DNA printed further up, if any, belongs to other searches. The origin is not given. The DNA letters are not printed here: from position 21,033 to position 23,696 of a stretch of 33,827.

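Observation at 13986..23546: Co-oriented block of three secreted proteins ending in the TSR adhesin, flanked by a convergent redoxin-domain lipoprotein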

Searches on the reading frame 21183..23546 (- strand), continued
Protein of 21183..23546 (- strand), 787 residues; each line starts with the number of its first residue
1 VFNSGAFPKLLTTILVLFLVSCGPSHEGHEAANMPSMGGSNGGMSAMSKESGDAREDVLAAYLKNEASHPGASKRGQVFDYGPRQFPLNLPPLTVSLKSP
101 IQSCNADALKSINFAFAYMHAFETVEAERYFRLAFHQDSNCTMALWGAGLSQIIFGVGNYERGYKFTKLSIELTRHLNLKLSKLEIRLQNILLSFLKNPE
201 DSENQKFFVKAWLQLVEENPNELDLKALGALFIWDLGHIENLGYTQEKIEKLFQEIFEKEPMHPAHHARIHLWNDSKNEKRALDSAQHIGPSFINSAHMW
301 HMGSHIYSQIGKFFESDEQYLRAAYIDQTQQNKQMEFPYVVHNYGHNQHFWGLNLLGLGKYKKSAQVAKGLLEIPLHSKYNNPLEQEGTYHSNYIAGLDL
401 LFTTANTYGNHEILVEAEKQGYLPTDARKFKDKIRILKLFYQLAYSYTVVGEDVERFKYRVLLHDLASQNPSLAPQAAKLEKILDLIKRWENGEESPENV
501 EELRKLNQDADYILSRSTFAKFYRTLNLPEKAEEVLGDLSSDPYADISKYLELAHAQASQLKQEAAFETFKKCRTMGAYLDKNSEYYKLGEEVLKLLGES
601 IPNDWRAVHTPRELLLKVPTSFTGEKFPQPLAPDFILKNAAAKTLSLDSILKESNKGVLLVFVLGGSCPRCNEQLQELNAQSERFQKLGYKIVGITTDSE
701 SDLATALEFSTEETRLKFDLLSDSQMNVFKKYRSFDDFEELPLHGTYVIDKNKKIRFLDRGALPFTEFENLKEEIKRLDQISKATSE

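Call 22: find_related_loci(query=A1, collection=genome_contigs, flank=10000)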
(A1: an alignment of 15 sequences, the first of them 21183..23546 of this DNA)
Query A1 (787 aa) in genome_contigs; peptide patterns used: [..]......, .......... (x = any residue, [..] = any of these).
600 stretches matched a pattern (row limit reached: there are more); 583 encode a relative of the query (tblastn E <= 1e-3); the best 80 are kept; 80 distinct loci.
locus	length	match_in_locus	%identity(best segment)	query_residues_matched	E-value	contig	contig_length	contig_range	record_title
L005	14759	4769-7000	28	71-783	8e-77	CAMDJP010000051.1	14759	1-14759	MAG: Akkermansia muciniphila isolate TE-11nov19-118 genome assembly, contig: TE-11nov19-C6621, whole genome shotgun sequ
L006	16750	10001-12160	29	71-778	1e-76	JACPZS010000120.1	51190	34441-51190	MAG: Verrucomicrobia bacterium isolate NC_groundwater_895_Pr1_S2p5_58_19 Montesol18_S2p5_coassembly_scaffold_486183, who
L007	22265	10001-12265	28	44-787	2e-76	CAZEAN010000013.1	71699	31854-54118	MAG TPA_asm: uncultured Isosphaeraceae bacterium isolate SRP128890_co1_113 genome assembly, contig: NODE_622_length_7169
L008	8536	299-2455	28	71-786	2e-76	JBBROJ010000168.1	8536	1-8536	MAG: Chthonomonadales bacterium isolate La1_metabat2.270 LA1C_B2.270_k141_3062258L_8536_cov_15.0143, whole genome shotgu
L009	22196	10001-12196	27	70-786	3e-75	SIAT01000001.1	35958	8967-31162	MAG: Pedosphaera sp. isolate Baikal-deep-G214 BACOMB-C5064, whole genome shotgun sequence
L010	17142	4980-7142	29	71-781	7e-75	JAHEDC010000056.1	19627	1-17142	MAG: Verrucomicrobiales bacterium isolate Ww187 NODE_5184_length_19627_cov_2.820158, whole genome shotgun sequence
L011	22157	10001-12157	30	71-781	7e-75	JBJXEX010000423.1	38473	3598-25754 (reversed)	MAG: Planctomycetaceae bacterium isolate F1F2.bin.94 k127_3723967, whole genome shotgun sequence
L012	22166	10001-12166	28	70-778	5e-74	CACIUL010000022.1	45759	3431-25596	uncultured Verrucomicrobia bacterium isolate AG-439-D21 genome assembly, contig: AG-439-D21_NODE_22, whole genome shotgu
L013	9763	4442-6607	29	70-783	4e-73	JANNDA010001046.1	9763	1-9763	MAG: Planctomyces sp. isolate OTE_78_metabat_10 OTE_78_k141_2530846, whole genome shotgun sequence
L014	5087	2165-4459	28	12-781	3e-73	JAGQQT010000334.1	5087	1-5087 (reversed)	MAG: Planctomycetaceae bacterium isolate HKST-UBA73 NODE_334_length_5087_cov_3.436327, whole genome shotgun sequence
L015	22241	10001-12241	27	58-787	2e-72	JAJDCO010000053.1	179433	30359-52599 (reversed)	MAG: Planctomycetota bacterium isolate OFTM77 OFTM77_52, whole genome shotgun sequence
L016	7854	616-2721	29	71-778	3e-72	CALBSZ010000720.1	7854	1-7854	MAG TPA_asm: uncultured Planctomycetaceae bacterium isolate SRR7515931_bin.40_CONCOCT_v1.1_MAG genome assembly, contig:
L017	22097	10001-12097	29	70-778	7e-72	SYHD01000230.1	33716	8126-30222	MAG: Planctomycetia bacterium isolate F1-60-MAGs120 F1-60__c439253, whole genome shotgun sequence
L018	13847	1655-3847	29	67-778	1e-71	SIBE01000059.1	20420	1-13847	MAG: Pedosphaera sp. isolate Baikal-deep-G225 BACOMB-C12513, whole genome shotgun sequence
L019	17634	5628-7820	29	71-786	2e-71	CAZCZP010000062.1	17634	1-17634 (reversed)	MAG TPA_asm: uncultured Bifidobacteriaceae bacterium isolate SRP237561_co1_88 genome assembly, contig: NODE_5446_length_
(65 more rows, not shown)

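Call 31: find_encoding_contigs(protein=P0003, flank=10000, max_places=3)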
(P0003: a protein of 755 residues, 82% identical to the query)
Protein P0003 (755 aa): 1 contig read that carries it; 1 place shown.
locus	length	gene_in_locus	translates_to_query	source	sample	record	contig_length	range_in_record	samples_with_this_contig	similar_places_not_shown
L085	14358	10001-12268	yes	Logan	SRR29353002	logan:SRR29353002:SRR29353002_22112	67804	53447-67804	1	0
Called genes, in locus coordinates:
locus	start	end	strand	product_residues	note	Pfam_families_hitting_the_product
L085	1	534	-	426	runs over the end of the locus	PF00464:SHMT, PF00155:Aminotran_1_2, PF01212:Beta_elim_lyase (weak)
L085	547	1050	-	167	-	PF02502:LacAB_rpiB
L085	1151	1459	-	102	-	PF13560:HTH_31, PF01381:HTH_3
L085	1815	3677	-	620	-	PF05990:DUF900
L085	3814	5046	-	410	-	PF00109:ketoacyl-synt, PF02801:Ketoacyl-synt_C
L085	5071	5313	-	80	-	PF00550:PP-binding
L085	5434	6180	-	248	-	PF00106:adh_short, PF08659:KR, PF13561:adh_short_C2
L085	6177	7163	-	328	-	PF00698:Acyl_transf_1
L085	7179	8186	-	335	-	PF00108:Thiolase_N (weak), PF08545:ACP_syn_III, PF08541:ACP_syn_III_C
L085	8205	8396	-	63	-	PF01783:Ribosomal_L32p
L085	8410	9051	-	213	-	PF02620:YceD (weak)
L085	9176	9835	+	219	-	PF01965:DJ-1_PfpI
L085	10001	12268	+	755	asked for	PF00578:AhpC-TSA, PF08534:Redoxin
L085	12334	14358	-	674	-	?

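Call 32: find_encoding_contigs(protein=P0006, flank=10000, max_places=3)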
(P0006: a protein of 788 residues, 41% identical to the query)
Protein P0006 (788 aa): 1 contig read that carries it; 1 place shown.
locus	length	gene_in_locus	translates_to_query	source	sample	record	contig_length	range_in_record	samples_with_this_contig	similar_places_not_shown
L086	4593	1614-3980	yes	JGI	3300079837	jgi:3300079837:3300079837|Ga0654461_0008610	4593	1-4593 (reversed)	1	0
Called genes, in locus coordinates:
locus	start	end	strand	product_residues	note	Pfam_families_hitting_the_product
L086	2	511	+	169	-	?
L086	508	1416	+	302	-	PF28042:T2SS_GspN_synerg (weak)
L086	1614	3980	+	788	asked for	PF07719:TPR_2 (faint), PF13181:TPR_8 (faint), PF13424:TPR_12 (faint), PF00578:AhpC-TSA, PF08534:Redoxin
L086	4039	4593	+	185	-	?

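Call 34: predict_structure(alignment_id=A1)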
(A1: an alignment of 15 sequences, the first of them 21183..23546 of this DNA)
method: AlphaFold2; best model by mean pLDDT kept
length: 787 residues; sequences in the alignment: 15
mean_pLDDT: 87.2   pTM: 0.85
mean pLDDT of the five models: 87.2, 85.1, 84.6, 84.2, 82.8
residues with pLDDT >= 90: 512; 70-90: 217; 50-70: 16; < 50: 42
segments of 3 or more residues with pLDDT < 50: 1-8, 17-47
pLDDT, mean of each block of 10 residues (from residue 1): 42 48 26 28 43 83 92 90 81 91 95 95 91 96 97 85 94 97 97 93 91 94 94 81 84 95 94 83 93 94 89 90 90 76 86 91 93 88 79 89 88 92 81 90 95 94 94 93 94 92 91 88 95 90 83 96 95 87 90 94 86 89 86 95 95 96 87 92 94 95 87 87 96 94 95 93 90 91 79
secondary structure, 60 per line:
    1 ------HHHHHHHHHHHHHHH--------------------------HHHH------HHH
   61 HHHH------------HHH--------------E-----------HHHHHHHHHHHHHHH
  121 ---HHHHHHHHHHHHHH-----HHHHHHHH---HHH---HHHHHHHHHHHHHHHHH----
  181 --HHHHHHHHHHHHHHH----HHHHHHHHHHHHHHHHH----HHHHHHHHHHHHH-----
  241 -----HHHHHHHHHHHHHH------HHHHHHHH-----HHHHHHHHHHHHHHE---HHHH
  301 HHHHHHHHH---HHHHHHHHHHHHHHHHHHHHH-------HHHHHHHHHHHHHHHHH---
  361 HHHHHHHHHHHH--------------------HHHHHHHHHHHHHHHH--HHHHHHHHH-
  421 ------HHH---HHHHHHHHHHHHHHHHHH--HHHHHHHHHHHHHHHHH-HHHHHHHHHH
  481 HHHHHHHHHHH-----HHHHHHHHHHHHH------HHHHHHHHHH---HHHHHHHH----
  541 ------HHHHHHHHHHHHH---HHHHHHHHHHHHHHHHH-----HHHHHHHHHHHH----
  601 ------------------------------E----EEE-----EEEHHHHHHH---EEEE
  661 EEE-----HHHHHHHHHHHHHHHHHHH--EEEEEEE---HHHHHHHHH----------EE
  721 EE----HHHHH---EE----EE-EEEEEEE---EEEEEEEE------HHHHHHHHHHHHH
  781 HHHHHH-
elements in order (helices of 4 or more, strands of 3 or more residues): H7-21 H48-51 H58-64 H106-120 H124-137 H143-150 H160-176 H183-197 H202-218 H223-235 H246-259 H266-273 H279-292 H297-309 H313-333 H341-357 H361-372 H393-408 H411-419 H433-450 H453-469 H471-491 H497-509 H516-525 H529-536 H547-559 H563-579 H585-596 E636-638 E644-646 H647-653 E657-663 H669-687 E690-696 H700-708 E719-722 H727-731 E744-750 E754-761 H768-786

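Call 53: find_related_loci(query=A3, collection=metagenome_contigs, flank=10000)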
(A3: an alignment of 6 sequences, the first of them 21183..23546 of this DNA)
Query A3 (787 aa) in metagenome_contigs; peptide patterns used: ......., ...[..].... (x = any residue, [..] = any of these).
163 stretches matched a pattern; 3 encode a relative of the query (tblastn E <= 1e-3); 3 distinct loci.
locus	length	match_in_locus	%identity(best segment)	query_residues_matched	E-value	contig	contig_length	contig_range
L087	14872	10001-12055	29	71-782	5e-72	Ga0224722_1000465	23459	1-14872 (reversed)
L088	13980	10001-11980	28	71-782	6e-64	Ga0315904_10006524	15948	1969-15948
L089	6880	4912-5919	30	43-390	1e-41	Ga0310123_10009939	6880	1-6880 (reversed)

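Call 63: search_protein_families(library=pfam, proteins=[L002:14820-15314:+, L002:15453-16928:+, L002:16977-17906:-, L002:8020-9252:-, L086:4039-4593:+], max_evalue=0.01)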
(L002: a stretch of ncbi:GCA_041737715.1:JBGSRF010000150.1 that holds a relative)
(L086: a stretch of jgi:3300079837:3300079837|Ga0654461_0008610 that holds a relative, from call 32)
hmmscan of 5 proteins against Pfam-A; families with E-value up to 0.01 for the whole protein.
L002:14820-15314:+ (164 aa): 0 families

L002:15453-16928:+ (491 aa): 0 families

L002:16977-17906:- (309 aa): 1 family
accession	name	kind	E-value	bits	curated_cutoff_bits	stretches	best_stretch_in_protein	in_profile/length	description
PF23543.1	DUF6688_C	-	1.3e-12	48.2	25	1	206-300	4-98/112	DUF6688 C-terminal domain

L002:8020-9252:- (410 aa): 1 family
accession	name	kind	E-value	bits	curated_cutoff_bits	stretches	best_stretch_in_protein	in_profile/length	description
PF03717.20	PBP_dimer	-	1.2e-10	42.5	24.4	1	57-233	1-174/180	Penicillin-binding Protein dimerisation domain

L086:4039-4593:+ (185 aa): 1 family
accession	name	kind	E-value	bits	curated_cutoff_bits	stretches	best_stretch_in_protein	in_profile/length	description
PF07588.17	DUF1554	-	3.8e-38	130.8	27.5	1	41-171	3-132/136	Protein of unknown function (DUF1554)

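Call 65: list_cluster_members(proteins=[window:21183-23546:-, window:16420-21153:+, window:13986-14873:+, window:11004-11438:+])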
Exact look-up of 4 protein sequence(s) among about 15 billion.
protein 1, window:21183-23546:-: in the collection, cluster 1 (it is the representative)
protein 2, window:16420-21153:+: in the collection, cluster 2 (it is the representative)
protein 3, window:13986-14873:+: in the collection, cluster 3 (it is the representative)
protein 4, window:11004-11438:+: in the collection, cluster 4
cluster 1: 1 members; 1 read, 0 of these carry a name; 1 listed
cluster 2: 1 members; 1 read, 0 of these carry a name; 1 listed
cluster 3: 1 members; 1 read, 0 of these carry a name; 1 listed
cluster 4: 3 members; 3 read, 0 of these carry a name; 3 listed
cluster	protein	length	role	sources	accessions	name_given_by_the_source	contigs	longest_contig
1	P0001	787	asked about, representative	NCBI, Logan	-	-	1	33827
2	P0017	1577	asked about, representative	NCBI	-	-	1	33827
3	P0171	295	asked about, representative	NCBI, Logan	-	-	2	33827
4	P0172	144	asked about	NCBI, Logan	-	-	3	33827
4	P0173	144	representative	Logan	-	-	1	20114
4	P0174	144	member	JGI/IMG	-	-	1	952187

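Call 66: find_encoding_contigs(protein=P0001, flank=500, max_places=3)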
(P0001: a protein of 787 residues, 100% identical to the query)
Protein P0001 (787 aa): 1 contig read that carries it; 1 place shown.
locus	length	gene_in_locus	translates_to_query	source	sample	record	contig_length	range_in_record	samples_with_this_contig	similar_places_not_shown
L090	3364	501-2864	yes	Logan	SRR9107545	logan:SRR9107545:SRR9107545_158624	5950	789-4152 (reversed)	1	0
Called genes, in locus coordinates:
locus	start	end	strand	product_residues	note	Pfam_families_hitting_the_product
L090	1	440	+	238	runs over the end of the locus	PF01965:DJ-1_PfpI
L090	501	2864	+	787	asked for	PF00578:AhpC-TSA, PF08534:Redoxin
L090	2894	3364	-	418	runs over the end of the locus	?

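Call 82: search_protein_families(library=padloc, proteins=[window:21183-23546:-], max_evalue=0.01)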
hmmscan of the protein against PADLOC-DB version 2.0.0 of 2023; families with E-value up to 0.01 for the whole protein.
window:21183-23546:- (787 aa): 0 families
